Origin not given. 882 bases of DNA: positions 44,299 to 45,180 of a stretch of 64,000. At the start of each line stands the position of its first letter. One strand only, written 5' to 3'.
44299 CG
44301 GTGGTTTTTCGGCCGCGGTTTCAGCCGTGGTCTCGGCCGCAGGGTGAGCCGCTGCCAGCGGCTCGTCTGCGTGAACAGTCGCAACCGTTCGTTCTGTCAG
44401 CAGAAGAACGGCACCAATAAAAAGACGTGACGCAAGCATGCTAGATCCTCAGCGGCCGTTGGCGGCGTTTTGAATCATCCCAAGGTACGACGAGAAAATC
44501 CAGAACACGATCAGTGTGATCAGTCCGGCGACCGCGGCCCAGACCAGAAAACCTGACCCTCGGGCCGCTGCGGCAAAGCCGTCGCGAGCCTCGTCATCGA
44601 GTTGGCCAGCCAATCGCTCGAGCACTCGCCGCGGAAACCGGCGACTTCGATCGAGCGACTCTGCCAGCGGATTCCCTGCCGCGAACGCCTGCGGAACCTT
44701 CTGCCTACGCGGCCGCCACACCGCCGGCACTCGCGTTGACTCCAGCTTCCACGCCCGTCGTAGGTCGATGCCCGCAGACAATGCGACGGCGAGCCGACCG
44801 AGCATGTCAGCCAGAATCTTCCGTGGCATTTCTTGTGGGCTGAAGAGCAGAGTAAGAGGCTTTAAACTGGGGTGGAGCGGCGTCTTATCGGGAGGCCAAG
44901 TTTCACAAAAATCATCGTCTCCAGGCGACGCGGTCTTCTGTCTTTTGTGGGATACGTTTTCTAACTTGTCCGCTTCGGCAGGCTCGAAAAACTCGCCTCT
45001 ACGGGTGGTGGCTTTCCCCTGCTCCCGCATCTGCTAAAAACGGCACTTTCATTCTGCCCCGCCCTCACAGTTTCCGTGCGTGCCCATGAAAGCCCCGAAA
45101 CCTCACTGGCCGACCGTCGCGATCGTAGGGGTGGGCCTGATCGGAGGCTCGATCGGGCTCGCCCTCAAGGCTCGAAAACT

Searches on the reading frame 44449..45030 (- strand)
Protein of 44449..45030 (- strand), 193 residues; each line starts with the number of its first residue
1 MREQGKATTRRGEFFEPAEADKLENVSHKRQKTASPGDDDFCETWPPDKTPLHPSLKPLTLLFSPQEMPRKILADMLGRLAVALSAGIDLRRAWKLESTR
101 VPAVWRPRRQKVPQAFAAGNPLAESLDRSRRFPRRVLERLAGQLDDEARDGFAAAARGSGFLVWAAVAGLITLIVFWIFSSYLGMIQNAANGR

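Call 61: search_protein_families(library=pfam, proteins=[window:44449-45030:-], max_evalue=0.01)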
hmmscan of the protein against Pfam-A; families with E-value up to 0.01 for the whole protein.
window:44449-45030:- (193 aa): 1 family
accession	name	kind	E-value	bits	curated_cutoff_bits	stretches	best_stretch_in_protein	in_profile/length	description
PF00482.28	T2SSF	-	0.0065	16.9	25.2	0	78-138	3-65/125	Type II secretion system (T2SS), protein F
